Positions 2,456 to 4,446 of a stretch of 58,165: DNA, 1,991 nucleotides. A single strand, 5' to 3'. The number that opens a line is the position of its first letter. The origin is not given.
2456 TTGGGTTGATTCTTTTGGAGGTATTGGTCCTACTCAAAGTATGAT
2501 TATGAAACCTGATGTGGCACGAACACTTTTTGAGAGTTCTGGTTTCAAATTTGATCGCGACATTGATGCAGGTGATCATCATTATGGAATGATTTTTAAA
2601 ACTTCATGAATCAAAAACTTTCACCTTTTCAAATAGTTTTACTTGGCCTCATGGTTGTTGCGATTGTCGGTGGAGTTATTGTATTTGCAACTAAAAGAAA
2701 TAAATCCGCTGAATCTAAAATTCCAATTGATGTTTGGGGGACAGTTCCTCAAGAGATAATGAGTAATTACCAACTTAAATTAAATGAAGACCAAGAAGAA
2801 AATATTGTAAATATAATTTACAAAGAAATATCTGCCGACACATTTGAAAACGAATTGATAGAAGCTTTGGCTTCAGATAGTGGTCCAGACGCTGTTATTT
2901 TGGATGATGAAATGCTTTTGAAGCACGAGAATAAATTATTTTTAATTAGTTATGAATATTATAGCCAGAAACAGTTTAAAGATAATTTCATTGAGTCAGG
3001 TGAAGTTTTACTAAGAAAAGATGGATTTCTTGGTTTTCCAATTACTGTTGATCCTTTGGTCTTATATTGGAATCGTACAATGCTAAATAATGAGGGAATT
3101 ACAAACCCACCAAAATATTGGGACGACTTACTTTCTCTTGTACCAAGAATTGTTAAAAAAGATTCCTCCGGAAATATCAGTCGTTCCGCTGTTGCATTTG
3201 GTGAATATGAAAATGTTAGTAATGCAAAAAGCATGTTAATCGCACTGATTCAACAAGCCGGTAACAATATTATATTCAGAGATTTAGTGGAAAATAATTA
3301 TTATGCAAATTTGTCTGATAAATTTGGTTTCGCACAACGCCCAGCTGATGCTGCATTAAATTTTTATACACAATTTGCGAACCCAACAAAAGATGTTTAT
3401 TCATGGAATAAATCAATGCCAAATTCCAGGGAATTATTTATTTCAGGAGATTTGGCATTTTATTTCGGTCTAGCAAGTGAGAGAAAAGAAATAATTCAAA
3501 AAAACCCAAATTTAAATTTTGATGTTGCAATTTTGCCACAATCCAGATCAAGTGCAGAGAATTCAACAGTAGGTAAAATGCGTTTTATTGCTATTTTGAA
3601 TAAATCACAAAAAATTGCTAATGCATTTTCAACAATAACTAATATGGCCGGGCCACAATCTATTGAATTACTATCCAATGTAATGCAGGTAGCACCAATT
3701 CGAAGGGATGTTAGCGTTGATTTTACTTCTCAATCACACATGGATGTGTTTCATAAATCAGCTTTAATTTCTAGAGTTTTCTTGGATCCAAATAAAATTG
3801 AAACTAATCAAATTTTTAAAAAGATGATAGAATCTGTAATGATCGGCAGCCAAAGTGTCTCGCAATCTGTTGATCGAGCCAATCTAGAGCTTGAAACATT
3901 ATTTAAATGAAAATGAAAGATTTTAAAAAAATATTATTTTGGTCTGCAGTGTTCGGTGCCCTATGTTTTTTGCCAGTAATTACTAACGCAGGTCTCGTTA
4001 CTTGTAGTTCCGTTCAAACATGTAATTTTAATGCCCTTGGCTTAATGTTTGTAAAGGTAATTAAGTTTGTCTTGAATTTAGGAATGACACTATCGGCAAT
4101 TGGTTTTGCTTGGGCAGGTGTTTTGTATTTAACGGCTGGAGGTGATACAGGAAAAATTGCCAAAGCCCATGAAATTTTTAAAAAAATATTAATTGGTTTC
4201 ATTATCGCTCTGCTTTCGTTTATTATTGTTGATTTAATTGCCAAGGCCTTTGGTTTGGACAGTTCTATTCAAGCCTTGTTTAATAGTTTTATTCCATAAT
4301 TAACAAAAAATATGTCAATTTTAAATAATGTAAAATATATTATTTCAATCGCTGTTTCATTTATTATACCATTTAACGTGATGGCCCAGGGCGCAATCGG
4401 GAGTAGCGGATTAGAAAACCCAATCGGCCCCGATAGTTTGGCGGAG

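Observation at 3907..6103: Six tandem, divergent VirB2/TrbC-like pilins with no type IV secretion machinery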

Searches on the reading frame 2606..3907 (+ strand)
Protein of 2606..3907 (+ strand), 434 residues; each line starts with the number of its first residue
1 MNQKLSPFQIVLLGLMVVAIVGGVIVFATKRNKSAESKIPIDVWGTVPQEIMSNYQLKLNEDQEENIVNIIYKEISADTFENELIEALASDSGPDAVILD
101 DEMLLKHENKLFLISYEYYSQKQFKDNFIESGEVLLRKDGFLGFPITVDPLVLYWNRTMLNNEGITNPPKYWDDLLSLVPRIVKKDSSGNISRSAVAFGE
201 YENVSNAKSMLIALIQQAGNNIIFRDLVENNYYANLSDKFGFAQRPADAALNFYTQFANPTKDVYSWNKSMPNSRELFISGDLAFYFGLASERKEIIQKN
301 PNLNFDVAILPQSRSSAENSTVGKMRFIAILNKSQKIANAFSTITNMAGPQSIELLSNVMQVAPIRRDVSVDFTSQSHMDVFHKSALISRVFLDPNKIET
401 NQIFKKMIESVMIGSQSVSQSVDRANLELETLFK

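Call 5: search_protein_families(library=pfam, proteins=[window:2606-3907:+], max_evalue=0.01)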
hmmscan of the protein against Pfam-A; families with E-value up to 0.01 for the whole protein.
window:2606-3907:+ (434 aa): 1 family
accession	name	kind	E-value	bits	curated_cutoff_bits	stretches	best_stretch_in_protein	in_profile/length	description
PF01547.30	SBP_bac_1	-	1.9e-13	51.5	26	1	52-351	7-304/307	Bacterial extracellular solute-binding protein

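Call 47: search_protein_families(library=ncbifam, proteins=[window:2606-3907:+], max_evalue=0.01)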
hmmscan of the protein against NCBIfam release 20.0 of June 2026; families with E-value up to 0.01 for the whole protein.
window:2606-3907:+ (434 aa): 2 families
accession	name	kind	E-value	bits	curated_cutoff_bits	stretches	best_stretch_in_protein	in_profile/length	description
NF007011.0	PRK09474.1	equivalog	7.6e-06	25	291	1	77-325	66-288/396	maltose/maltodextrin ABC transporter substrate-binding protein MalE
TIGR03850.1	bind_CPR_0540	equivalog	0.006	15.2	299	1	138-228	147-228/437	carbohydrate ABC transporter substrate-binding protein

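Call 68: find_homologous_proteins(query=window:2606-3907:+, max_evalue=1e-10)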
Query window:2606-3907:+ (434 aa): 965 proteins with E <= 1e-10 among 8000 candidates; the best 120 are listed.
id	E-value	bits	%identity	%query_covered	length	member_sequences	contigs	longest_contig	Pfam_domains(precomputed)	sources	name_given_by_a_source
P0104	1.0e-279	945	100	100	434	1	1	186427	PF01547.31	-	-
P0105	6.4e-213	725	74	100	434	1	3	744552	PF13416.12,PF01547.31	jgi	jgi:ABC-type glycerol-3-phosphate transport system substrate-binding protein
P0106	7.7e-186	636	66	94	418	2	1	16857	PF01547.31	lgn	-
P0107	2.6e-184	631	66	100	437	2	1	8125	PF01547.31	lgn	-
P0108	1.3e-157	543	55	99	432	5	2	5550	PF13416.12,PF01547.31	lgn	-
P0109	4.9e-156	538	53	100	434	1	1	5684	PF13416.12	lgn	-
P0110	6.0e-155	534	54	100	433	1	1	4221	PF13416.12,PF01547.31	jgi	-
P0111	1.4e-154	533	54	100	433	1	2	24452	PF13416.12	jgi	jgi:ABC-type glycerol-3-phosphate transport system substrate-binding protein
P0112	2.0e-152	526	51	100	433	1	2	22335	PF13416.12,PF01547.31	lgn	-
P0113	4.2e-149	515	52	100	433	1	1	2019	PF13416.12,PF01547.31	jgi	jgi:ABC-type glycerol-3-phosphate transport system substrate-binding protein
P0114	6.3e-149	514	52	100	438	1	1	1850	PF13416.12,PF01547.31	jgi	jgi:ABC-type glycerol-3-phosphate transport system substrate-binding protein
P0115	1.1e-145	504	50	99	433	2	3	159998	PF13416.12,PF01547.31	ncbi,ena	-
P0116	4.9e-141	488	48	100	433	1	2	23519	PF13416.12,PF01547.31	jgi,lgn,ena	-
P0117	4.2e-140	485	48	100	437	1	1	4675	PF13416.12,PF01547.31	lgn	-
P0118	5.0e-139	482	49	100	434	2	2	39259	PF13416.12,PF01547.31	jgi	jgi:ABC-type glycerol-3-phosphate transport system substrate-binding protein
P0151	4.3e-124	433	46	100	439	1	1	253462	PF13416.12,PF01547.31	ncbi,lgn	-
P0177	1.0e-115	405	46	99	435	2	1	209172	PF13416.12,PF01547.31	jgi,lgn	jgi:multiple sugar transport system substrate-binding protein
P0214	1.8e-106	375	41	99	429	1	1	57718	PF13416.12,PF01547.31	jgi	jgi:ABC-type glycerol-3-phosphate transport system substrate-binding protein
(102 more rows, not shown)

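Call 72: search_solved_structures(query=A5, max_evalue=0.001)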
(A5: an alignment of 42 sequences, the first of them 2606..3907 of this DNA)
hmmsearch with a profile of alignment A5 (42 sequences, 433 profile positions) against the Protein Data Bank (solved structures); distinct sequences matched with E-value up to 0.001: 271 (the best 60 are shown).
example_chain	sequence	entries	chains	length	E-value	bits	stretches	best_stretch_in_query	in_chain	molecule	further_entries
4r9f_A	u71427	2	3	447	1.3e-16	63.9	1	17-367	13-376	MBP1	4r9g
4qrz_A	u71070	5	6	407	9.7e-13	51.1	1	55-185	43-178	ABC-TYPE SUGAR TRANSPORTER | ABC transporter, substrate binding protein (Sugar)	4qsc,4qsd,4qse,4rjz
1eu8_A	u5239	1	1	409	3.9e-12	49.1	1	69-188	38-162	TREHALOSE/MALTOSE BINDING PROTEIN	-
5ysb_A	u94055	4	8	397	3.6e-11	46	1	36-185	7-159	Lin1841 protein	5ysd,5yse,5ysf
5ci5_A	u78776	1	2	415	1.1e-10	44.4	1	141-186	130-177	Extracellular solute-binding protein family 1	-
5u2p_A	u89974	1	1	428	1.3e-10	44.1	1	56-366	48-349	Sugar ABC transporter substrate-binding protein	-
8jbg_B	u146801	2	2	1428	7.9e-10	41.5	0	59-186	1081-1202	Neuromedin-K receptor (NK3R-pFastbac1) | NK3R-pFastbac1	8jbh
9vus_A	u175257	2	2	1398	3.3e-09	39.5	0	61-186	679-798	Soluble cytochrome b562,2-oxoglutarate receptor 1,Soluble cytochrome b562,2-oxoglutarate r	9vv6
3uor_A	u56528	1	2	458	1.3e-08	37.5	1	37-183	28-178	ABC transporter sugar binding protein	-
6pql_A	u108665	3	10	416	8.2e-08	34.9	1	50-185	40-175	ABC transporter sugar-binding protein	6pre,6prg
2hfb_A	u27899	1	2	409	8.6e-08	34.8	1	50-185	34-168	Sugar ABC transporter, sugar-binding protein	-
2hq0_A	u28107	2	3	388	9.6e-08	34.7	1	52-185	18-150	Sugar ABC transporter, sugar-binding protein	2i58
2heu_A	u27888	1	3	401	1e-07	34.6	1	52-185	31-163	Sugar ABC transporter, sugar-binding protein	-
9p0x_T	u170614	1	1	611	1.3e-07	34.3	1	10-186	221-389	Tissue factor,Maltose/maltodextrin-binding periplasmic protein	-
7nbz_A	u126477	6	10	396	2.4e-07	33.4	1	138-188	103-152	Sulfoquinovosyl binding protein | Sulfoquinovosyl glycerol-binding protein SmoF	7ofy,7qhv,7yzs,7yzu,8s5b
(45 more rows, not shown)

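Call 79: predict_structure(alignment_id=A5)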
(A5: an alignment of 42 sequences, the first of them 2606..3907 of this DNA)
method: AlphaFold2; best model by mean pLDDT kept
length: 434 residues; sequences in the alignment: 42
mean_pLDDT: 88.5   pTM: 0.83
mean pLDDT of the five models: 88.5, 87.8, 87.3, 87.2, 87.1
residues with pLDDT >= 90: 270; 70-90: 136; 50-70: 21; < 50: 7
segments of 3 or more residues with pLDDT < 50: 31-35
pLDDT, mean of each block of 10 residues (from residue 1): 69 84 66 57 94 89 73 93 92 93 90 92 92 91 94 96 94 94 89 92 93 90 79 84 88 93 90 94 96 95 95 86 95 91 90 89 83 72 92 90 95 92 94 88
secondary structure, 60 per line:
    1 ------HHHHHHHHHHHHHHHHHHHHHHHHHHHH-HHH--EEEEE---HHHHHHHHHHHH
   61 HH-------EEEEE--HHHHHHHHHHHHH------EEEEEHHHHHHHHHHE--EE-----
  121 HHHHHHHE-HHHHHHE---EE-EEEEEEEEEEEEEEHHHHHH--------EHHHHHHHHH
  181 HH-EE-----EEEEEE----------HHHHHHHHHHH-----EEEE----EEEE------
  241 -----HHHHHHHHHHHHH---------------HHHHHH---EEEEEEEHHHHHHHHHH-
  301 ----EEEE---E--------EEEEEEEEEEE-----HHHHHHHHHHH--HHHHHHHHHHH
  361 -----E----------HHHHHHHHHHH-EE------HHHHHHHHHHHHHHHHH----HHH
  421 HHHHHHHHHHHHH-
elements in order: H7-34 E41-45 H49-62 E70-74 H77-89 E96-100 H101-110 H121-127 H130-135 E143-156 H157-162 H172-182 E191-196 H207-217 E223-226 E231-234 H246-258 H274-279 E283-289 H290-299 E305-308 E321-331 H337-347 H350-360 H377-387 H397-413 H418-433

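Call 82: fold_search(model_id=the predicted structure, library=pdb)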
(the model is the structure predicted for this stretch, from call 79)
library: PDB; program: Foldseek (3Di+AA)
matches with E <= 10: 1501; with E <= 0.001: 1097
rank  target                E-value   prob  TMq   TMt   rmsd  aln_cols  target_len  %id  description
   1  4rjz                  4.3e-22  1.00  0.70  0.79   4.1       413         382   16  Crystal structure of ATU4361 sugar transporter from Agrobacterium fabrum C58, target EFI-510558, an open conformation (released 2014-11-05)
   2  5ci5_B                2.2e-21  1.00  0.62  0.68   6.0       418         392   17  Crystal Structure of an ABC transporter Solute Binding Protein from Thermotoga Lettingae TMO (Tlet_1705, TARGET EFI-51 (released 2015-07-22)
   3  4qsd_A                2.6e-21  1.00  0.64  0.71   5.8       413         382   16  Crystal structure of atu4361 sugar transporter from Agrobacterium Fabrum C58, target efi-510558, with bound sucrose (released 2014-08-06)
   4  4qrz_A                4.9e-21  1.00  0.65  0.73   5.2       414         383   16  Crystal structure of sugar transporter atu4361 from agrobacterium fabrum c58, target efi-510558, with bound maltotrios (released 2014-07-16)
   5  5f7v_A                5.5e-21  1.00  0.64  0.70   5.3       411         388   14  ABC substrate-binding protein Lmo0181 from Listeria monocytogenes in complex with cycloalternan (released 2016-09-07)
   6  4r9g_A                5.8e-21  1.00  0.64  0.69   6.4       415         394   16  CpMnBP1 with Mannotriose Bound (released 2014-10-29)
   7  5ysf_A                2.1e-20  1.00  0.65  0.72   5.2       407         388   17  Crystal structure of beta-1,2-glucooligosaccharide binding protein in complex with sophoropentaose (released 2018-05-02)
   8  4bla_C                2.4e-20  1.00  0.69  0.43   3.9       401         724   16  Crystal structure of full-length human Suppressor of fused (SUFU) mutant lacking a regulatory subdomain (crystal form  (released 2013-11-27)
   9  3iov_A                2.8e-20  1.00  0.72  0.76   3.6       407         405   15  Huntingtin amino-terminal region with 17 Gln residues - crystal C99 (released 2009-09-29)
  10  5w1c_A                2.8e-20  1.00  0.69  0.56   3.9       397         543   16  Crystal structure of MBP fused activation-induced cytidine deaminase (AID) in complex with cytidine (released 2017-08-16)
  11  3w15_C                2.8e-20  1.00  0.69  0.76  10.1       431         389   15  Structure of peroxisomal targeting signal 2 (PTS2) of Saccharomyces cerevisiae 3-ketoacyl-CoA thiolase in complex with (released 2013-07-03)
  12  5yse_A                3.0e-20  1.00  0.67  0.74   5.0       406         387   18  Crystal structure of beta-1,2-glucooligosaccharide binding protein in complex with sophorotetraose (released 2018-05-02)
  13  5v6y_B                3.0e-20  1.00  0.59  0.48   6.0       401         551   16  Crystal structure of the human CLR:RAMP1 extracellular domain heterodimer with bound high-affinity and altered selecti (released 2018-01-31)
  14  7bvt_A                3.4e-20  1.00  0.73  0.81   3.9       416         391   16  Crystal structure of cyclic alpha-maltosyl-1,6-maltose binding protein from Arthrobacter globiformis (released 2020-12-02)
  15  1eu8_A                3.4e-20  1.00  0.64  0.67   5.6       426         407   18  STRUCTURE OF TREHALOSE MALTOSE BINDING PROTEIN FROM THERMOCOCCUS LITORALIS (released 2001-03-14)
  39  4r9f_A                1.3e-19  1.00  0.63  0.67   6.1       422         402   16  CpMnBP1 with Mannobiose Bound (released 2014-10-29)
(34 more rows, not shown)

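Call 83: find_encoding_contigs(protein=P0214, flank=6000, max_places=1)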
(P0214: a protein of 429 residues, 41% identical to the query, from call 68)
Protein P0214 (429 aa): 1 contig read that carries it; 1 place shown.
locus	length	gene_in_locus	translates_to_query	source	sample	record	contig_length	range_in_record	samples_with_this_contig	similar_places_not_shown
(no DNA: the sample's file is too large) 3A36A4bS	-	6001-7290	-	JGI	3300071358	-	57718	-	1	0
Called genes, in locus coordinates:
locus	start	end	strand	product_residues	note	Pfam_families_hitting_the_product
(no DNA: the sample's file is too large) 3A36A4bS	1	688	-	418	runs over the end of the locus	PF00575:S1, PF21543:CvfB_2nd (faint), PF23459:S1_RRP5 (faint), PF21710:Spt6_S1 (faint), PF00575:S1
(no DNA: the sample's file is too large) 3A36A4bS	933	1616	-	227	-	PF13489:Methyltransf_23 (weak), PF01209:Ubie_methyltran, PF02353:CMAS (weak), PF13847:Methyltransf_31, PF08241:Methyltransf_11, PF08242:Methyltransf_12, PF13649:Methyltransf_25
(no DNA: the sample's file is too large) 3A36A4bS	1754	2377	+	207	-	PF13483:Lactamase_B_3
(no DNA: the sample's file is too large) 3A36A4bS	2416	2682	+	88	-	-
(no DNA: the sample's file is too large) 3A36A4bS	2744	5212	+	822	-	PF00521:DNA_topoisoIV, PF03989:DNA_gyraseA_C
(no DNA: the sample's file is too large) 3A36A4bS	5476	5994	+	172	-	PF13489:Methyltransf_23 (weak), PF01135:PCMT, PF01209:Ubie_methyltran, PF01728:FtsJ (weak), PF13847:Methyltransf_31, PF08241:Methyltransf_11, PF08242:Methyltransf_12, PF13649:Methyltransf_25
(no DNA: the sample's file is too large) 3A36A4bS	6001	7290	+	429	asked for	PF01547:SBP_bac_1, PF13416:SBP_bac_8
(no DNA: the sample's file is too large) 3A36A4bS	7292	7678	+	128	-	PF18895:T4SS_pilin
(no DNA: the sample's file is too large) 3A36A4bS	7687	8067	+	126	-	PF04956:TrbC (weak), PF18895:T4SS_pilin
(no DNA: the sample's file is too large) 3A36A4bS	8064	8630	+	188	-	-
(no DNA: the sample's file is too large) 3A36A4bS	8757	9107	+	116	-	PF18895:T4SS_pilin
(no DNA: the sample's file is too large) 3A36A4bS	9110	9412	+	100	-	PF18895:T4SS_pilin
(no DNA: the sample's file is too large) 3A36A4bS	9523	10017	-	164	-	-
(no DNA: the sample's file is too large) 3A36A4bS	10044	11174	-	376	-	-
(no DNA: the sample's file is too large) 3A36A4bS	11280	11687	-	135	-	-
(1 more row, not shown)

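Call 84: find_encoding_contigs(protein=P0177, flank=6000, max_places=1)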
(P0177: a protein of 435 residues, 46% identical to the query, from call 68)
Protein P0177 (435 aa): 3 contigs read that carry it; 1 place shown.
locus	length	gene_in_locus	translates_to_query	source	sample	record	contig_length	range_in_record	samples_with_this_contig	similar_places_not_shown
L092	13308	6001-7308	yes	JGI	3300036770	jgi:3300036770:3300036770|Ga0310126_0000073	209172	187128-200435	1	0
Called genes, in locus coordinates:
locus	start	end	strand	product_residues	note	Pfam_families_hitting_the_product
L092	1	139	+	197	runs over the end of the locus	PF01195:Pept_tRNA_hydro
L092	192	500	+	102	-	-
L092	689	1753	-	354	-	PF23459:S1_RRP5 (faint), PF21710:Spt6_S1 (faint), PF00575:S1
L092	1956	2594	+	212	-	PF13483:Lactamase_B_3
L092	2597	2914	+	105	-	-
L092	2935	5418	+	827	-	PF00521:DNA_topoisoIV, PF03989:DNA_gyraseA_C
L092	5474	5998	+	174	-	PF01135:PCMT, PF01209:Ubie_methyltran, PF01728:FtsJ, PF05175:MTS (faint), PF13847:Methyltransf_31, PF08241:Methyltransf_11, PF08242:Methyltransf_12 (weak), PF13649:Methyltransf_25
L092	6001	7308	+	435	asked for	PF13416:SBP_bac_8, PF01547:SBP_bac_1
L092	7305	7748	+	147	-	PF18895:T4SS_pilin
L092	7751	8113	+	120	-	PF18895:T4SS_pilin (weak)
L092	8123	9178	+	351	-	PF18895:T4SS_pilin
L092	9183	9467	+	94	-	PF18895:T4SS_pilin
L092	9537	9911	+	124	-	PF18895:T4SS_pilin (weak)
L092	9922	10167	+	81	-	PF18895:T4SS_pilin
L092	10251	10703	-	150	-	-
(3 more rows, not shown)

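Call 85: find_encoding_contigs(protein=P0151, flank=6000, max_places=1)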
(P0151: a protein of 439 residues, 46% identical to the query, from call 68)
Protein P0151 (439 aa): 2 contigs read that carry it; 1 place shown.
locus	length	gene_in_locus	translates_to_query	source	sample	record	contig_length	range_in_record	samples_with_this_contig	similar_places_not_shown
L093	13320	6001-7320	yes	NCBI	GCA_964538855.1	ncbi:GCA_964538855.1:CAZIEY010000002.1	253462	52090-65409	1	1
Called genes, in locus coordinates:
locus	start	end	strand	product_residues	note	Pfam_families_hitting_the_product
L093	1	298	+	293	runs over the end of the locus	-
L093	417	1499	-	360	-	PF00575:S1 (weak), PF21543:CvfB_2nd (faint), PF23459:S1_RRP5 (faint), PF02599:CsrA (faint), PF21710:Spt6_S1 (faint), PF00575:S1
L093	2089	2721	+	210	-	PF13483:Lactamase_B_3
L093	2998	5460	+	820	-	PF00521:DNA_topoisoIV, PF03989:DNA_gyraseA_C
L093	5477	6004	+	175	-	PF01135:PCMT, PF01209:Ubie_methyltran, PF01728:FtsJ (weak), PF05175:MTS, PF13847:Methyltransf_31, PF08241:Methyltransf_11, PF08242:Methyltransf_12, PF13649:Methyltransf_25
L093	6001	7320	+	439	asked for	PF01547:SBP_bac_1, PF13416:SBP_bac_8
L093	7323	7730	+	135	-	-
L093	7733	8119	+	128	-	PF04956:TrbC, PF18895:T4SS_pilin (weak)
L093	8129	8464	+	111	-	-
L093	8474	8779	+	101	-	PF18895:T4SS_pilin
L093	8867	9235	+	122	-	PF18895:T4SS_pilin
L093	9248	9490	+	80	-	PF18895:T4SS_pilin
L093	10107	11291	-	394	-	-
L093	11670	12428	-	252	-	PF02557:VanY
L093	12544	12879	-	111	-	PF02033:RBFA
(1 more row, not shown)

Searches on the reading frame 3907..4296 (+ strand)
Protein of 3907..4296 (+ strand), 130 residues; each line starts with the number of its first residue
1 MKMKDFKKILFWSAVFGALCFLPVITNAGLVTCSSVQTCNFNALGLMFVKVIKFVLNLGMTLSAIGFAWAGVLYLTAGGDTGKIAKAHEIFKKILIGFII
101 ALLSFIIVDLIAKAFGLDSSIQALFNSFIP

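Call 3: search_protein_families(library=pfam, proteins=[window:3907-4296:+], max_evalue=1)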
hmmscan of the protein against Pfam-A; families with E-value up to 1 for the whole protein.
window:3907-4296:+ (130 aa): 1 family
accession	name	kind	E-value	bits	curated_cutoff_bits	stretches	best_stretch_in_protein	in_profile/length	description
PF18895.5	T4SS_pilin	-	1.3e-05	25.6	26.6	1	50-111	11-71/71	Type IV secretion system pilin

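Call 47: search_protein_families(library=ncbifam, proteins=[window:3907-4296:+], max_evalue=0.01)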
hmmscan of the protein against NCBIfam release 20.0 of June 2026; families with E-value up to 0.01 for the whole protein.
window:3907-4296:+ (130 aa): 1 family
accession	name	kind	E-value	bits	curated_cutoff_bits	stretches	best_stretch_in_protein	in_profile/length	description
NF001391.0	PRK00281.1-5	equivalog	0.0037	16.7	293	1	2-115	2-113/279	undecaprenyl-diphosphate phosphatase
